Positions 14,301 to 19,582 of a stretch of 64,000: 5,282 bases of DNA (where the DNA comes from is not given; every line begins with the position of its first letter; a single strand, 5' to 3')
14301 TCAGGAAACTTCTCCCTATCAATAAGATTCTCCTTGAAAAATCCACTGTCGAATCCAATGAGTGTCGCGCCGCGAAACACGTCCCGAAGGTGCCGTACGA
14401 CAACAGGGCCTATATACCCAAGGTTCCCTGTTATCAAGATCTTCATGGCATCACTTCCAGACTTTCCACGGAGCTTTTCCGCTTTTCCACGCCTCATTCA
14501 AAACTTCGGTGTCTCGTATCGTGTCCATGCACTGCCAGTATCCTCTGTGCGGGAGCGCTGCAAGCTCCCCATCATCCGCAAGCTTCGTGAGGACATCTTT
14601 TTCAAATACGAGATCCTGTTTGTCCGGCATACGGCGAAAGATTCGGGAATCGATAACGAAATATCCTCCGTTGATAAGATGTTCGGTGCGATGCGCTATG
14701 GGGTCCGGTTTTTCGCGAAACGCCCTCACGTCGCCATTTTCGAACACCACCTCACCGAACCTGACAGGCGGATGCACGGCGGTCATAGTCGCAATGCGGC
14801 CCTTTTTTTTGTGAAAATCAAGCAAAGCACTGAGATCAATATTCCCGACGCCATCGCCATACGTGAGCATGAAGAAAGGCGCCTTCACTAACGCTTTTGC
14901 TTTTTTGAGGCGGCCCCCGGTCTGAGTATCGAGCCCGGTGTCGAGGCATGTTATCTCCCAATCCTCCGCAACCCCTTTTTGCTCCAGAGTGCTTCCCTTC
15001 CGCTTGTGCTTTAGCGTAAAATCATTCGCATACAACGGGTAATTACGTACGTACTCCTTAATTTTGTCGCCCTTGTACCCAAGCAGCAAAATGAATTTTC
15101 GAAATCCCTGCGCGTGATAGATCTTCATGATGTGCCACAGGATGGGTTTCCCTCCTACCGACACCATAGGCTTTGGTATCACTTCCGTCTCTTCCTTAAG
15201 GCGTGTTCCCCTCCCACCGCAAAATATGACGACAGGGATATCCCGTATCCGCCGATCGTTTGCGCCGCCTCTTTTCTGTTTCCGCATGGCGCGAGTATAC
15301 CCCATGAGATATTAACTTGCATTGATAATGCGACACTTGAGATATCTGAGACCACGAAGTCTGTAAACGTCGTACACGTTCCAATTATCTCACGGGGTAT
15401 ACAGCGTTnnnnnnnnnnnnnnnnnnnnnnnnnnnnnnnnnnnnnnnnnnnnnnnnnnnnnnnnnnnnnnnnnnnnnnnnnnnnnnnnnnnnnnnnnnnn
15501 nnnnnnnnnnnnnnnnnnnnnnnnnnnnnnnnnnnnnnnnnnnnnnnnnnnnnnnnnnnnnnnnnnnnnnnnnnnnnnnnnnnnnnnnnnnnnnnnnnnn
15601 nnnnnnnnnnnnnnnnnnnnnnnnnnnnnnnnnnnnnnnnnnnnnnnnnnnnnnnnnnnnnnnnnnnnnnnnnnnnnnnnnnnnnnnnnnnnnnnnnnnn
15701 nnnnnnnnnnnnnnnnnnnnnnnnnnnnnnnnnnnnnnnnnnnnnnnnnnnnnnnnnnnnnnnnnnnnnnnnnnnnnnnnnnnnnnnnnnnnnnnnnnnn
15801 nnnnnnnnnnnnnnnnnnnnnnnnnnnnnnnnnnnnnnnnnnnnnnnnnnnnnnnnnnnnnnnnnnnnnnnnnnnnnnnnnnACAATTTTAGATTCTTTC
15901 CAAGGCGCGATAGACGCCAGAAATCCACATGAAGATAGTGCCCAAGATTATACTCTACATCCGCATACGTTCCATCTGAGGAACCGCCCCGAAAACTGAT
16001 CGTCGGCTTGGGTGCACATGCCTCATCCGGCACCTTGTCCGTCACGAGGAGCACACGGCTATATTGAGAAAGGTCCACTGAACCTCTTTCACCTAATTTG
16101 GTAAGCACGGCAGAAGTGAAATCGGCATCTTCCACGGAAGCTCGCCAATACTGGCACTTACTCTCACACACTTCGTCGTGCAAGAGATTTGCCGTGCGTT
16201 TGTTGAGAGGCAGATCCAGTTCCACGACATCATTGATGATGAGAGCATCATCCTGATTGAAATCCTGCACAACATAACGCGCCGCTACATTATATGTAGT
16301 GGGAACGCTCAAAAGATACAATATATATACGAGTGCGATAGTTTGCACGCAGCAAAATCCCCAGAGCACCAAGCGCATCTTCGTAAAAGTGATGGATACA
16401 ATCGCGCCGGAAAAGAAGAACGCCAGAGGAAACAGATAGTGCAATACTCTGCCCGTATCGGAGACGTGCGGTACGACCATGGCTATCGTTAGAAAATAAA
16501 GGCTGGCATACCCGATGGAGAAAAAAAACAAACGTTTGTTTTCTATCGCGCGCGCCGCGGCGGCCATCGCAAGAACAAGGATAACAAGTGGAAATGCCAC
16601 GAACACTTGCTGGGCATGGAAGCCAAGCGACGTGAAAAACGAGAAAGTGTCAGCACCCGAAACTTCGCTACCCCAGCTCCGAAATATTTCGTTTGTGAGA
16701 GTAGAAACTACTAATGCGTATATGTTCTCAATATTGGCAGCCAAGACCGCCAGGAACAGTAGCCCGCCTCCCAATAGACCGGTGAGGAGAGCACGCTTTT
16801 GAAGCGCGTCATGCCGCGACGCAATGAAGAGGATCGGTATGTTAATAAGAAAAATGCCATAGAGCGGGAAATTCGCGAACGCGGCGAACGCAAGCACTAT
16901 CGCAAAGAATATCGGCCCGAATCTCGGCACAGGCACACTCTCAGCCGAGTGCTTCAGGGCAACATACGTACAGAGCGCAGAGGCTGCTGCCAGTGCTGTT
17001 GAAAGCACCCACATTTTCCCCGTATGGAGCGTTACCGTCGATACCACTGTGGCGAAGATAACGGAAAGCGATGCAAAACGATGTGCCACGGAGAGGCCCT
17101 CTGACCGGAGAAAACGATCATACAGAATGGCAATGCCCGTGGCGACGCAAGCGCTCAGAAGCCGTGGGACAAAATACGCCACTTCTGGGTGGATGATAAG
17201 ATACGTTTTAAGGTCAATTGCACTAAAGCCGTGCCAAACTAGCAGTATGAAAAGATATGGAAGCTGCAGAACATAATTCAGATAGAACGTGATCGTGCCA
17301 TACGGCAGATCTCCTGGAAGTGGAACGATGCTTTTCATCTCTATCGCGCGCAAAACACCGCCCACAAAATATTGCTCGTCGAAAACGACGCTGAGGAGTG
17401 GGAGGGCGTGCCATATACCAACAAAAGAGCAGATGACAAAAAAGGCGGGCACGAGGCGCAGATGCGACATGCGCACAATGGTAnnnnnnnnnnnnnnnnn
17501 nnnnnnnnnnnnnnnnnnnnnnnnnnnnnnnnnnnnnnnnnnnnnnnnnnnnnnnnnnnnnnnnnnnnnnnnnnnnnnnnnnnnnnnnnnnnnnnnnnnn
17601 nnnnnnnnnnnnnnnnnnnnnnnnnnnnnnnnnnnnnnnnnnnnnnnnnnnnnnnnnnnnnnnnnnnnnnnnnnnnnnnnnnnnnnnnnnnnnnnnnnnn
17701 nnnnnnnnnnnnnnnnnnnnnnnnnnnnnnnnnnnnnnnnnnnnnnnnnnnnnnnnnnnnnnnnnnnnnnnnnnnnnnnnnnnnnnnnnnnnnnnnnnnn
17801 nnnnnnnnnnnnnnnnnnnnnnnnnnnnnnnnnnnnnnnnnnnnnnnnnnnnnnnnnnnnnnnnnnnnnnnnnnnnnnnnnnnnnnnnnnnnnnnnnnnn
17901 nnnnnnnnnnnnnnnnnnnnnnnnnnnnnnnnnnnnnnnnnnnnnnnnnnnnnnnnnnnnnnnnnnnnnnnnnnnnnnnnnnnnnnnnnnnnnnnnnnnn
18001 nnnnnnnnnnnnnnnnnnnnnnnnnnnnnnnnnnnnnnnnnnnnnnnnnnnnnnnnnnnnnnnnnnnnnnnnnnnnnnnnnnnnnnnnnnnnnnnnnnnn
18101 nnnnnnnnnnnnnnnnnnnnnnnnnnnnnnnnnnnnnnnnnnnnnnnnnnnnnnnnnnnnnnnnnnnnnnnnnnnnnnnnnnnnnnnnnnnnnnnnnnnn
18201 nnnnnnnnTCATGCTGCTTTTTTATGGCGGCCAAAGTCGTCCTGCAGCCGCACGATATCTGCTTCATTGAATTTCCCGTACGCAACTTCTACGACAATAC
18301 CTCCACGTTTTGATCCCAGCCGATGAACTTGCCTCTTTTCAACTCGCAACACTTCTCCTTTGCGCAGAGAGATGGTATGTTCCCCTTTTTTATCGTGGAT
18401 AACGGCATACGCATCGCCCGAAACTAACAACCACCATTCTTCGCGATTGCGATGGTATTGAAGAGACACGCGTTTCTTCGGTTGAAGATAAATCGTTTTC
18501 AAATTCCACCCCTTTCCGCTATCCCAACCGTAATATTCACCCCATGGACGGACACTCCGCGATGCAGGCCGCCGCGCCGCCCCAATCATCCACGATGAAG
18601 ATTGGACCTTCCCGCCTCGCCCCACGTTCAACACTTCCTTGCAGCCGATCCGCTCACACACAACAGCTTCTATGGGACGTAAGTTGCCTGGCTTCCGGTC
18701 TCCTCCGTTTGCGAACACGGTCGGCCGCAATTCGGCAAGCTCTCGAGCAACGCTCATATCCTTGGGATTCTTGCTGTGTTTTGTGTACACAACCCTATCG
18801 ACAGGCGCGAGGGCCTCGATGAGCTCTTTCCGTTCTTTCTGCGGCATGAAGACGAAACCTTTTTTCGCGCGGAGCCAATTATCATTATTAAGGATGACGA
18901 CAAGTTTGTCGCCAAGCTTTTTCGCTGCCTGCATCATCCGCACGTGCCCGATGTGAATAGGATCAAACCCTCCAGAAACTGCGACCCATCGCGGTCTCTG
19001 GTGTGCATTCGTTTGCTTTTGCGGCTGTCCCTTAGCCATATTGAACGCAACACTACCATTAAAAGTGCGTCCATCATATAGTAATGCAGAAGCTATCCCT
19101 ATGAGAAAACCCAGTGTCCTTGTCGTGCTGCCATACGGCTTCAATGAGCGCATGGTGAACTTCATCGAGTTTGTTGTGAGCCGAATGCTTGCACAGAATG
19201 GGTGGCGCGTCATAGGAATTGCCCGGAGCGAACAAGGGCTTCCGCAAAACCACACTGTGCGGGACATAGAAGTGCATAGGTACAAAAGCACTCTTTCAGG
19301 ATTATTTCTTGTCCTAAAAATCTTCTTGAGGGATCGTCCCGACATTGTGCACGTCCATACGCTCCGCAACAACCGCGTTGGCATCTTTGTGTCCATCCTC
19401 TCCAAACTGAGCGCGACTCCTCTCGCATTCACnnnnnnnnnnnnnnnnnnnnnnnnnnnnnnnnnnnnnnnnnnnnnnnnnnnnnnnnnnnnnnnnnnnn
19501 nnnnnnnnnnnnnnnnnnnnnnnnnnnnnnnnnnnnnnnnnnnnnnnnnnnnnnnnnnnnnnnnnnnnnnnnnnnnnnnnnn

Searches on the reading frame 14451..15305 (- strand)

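Call 23: search_protein_families(library=pfam, proteins=[window:14451-15305:-], max_evalue=0.00001)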
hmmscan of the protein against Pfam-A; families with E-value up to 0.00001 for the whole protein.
window:14451-15305:- (284 aa): 2 families
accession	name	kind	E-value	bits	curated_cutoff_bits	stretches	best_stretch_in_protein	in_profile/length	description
PF00483.29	NTP_transferase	-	1.1e-18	68.1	21.2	1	26-258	3-227/245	Nucleotidyl transferase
PF12804.13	NTP_transf_3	-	2.4e-06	28.3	27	1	25-90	1-59/160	MobA-like NTP transferase domain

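Call 28: search_protein_families(library=ncbifam, proteins=[window:14451-15305:-], max_evalue=1e-8)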
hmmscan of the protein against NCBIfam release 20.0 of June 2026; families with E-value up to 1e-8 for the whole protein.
window:14451-15305:- (284 aa): 10 families
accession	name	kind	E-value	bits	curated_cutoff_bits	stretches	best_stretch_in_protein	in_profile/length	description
TIGR02623.1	G1P_cyt_trans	equivalog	7e-91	304.2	300.25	1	25-283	3-255/255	glucose-1-phosphate cytidylyltransferase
NF052502.1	man1P_GTase_Rv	exception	1.7e-22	79.8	440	2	126-264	82-221/352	mannose-1-phosphate guanylyltransferase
TIGR03992.1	Arch_glmU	subfamily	9.7e-22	77.4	292.1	1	25-257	3-211/393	bifunctional sugar-1-phosphate nucleotidylyltransferase/acetyltransferase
NF049965.1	GlMnHpPGnyltfHddC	equivalog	7e-21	74.9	300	1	26-88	4-66/221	D-glycero-D-manno-heptose 1-phosphate guanosyltransferase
NF041313.1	UDPGP_AglF_Halo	equivalog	7.6e-15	55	400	1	26-87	4-66/234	UTP--glucose-1-phosphate uridylyltransferase AglF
NF045761.1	NAMPUrTaseMurU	equivalog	9.9e-15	55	250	1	26-267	4-221/226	N-acetylmuramate alpha-1-phosphate uridylyltransferase MurU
TIGR02091.1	glgC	equivalog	3.4e-12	46.1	424.9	1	25-264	3-250/364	glucose-1-phosphate adenylyltransferase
NF003670.0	PRK05293.1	equivalog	1.2e-10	40.9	470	0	143-264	119-249/382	glucose-1-phosphate adenylyltransferase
TIGR01173.1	glmU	equivalog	1.5e-10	40.5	366.85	0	25-104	3-76/452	bifunctional UDP-N-acetylglucosamine diphosphorylase/glucosamine-1-phosphate N-acetyltransferase GlmU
TIGR01208.1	rmlA_long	equivalog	2.1e-10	40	320.25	0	26-219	3-176/353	glucose-1-phosphate thymidylyltransferase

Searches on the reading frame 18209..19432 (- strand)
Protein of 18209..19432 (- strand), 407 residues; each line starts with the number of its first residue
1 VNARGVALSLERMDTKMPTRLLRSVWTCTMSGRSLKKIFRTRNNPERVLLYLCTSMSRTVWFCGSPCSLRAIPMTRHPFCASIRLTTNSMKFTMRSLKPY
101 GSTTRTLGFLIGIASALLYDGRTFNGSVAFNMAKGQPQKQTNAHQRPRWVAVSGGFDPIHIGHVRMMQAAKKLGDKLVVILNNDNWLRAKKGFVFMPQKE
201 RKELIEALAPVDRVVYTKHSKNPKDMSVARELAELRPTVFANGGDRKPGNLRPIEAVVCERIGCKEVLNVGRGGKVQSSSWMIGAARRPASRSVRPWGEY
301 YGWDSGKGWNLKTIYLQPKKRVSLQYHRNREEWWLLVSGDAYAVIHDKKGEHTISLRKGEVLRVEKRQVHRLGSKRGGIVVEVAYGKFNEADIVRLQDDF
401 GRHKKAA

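Call 23: search_protein_families(library=pfam, proteins=[window:18209-19432:-], max_evalue=0.00001)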
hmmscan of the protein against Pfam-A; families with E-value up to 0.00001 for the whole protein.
window:18209-19432:- (407 aa): 2 families
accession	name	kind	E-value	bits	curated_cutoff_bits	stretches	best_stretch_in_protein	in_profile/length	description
PF01050.24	MannoseP_isomer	-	1.6e-16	60.9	23.6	1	293-398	12-116/116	Mannose-6-phosphate isomerase C-terminal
PF01467.32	CTP_transf_like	-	3.1e-12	47.3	21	1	153-220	3-69/133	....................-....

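Call 28: search_protein_families(library=ncbifam, proteins=[window:18209-19432:-], max_evalue=1e-8)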
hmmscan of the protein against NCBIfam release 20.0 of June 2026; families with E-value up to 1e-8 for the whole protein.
window:18209-19432:- (407 aa): 6 families
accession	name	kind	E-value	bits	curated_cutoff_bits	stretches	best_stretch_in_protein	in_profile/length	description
TIGR02199.1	rfaE_dom_II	equivalog_domain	4.1e-17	62.3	181.5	1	144-257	8-117/144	D-glycero-beta-D-manno-heptose 1-phosphate adenylyltransferase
NF008454.0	PRK11316.1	equivalog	5.3e-14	51.7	521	1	147-271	340-459/475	bifunctional D-glycero-beta-D-manno-heptose-7-phosphate kinase/D-glycero-beta-D-manno-heptose 1-phosphate adenylyltransferase HldE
TIGR00125.1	cyt_tran_rel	domain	1.4e-13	50.8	27.7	1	150-213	2-64/65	adenylyltransferase/cytidyltransferase family protein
TIGR01479.1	GMP_PMI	equivalog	1.4e-13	50.5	372.95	1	292-401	358-466/467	mannose-1-phosphate guanylyltransferase/mannose-6-phosphate isomerase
TIGR01518.1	g3p_cytidyltrns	equivalog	2.4e-12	47.1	165.4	1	151-223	2-74/125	glycerol-3-phosphate cytidylyltransferase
NF012004.0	PRK15460.1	equivalog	7.2e-10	38.1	859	1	294-402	370-477/478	mannose-1-phosphate guanyltransferase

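Call 48: search_solved_structures(query=window:18209-19432:-, max_evalue=0.001)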
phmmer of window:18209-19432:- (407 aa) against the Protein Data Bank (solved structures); distinct sequences matched with E-value up to 0.001: 10.
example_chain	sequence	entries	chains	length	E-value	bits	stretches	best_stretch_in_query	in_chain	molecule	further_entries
3glv_A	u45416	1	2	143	1.4e-08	37.3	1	151-248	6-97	Lipopolysaccharide core biosynthesis protein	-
3elb_A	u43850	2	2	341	2e-08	36.8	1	151-215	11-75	Ethanolamine-phosphate cytidylyltransferase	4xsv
1coz_A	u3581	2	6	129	3.8e-08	35.9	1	151-224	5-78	PROTEIN (GLYCEROL-3-PHOSPHATE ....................) | glycerol-3-phosphate cytidylyltransferase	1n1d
2b7l_A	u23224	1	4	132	6.1e-07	31.9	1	150-219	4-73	glycerol-3-phosphate cytidylyltransferase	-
9hsm_A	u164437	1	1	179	6.7e-05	25.2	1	149-215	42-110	choline-phosphate cytidylyltransferase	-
9hsg_A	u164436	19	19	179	6.7e-05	25.2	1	149-215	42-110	choline-phosphate cytidylyltransferase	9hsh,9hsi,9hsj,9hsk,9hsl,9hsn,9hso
4zcp_A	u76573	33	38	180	6.8e-05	25.2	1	149-215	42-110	Cholinephosphate cytidylyltransferase | Choline-phosphate cytidylyltransferase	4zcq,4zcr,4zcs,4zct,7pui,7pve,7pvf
1vlh_A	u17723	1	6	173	0.00044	22.5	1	148-216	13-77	Phosphopantetheine adenylyltransferase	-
5x3d_A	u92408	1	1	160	0.00051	22.3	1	144-255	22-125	Phosphoenolpyruvate phosphomutase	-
5x9q_A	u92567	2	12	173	0.00085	21.6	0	150-246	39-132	Putative cytidylyltransferase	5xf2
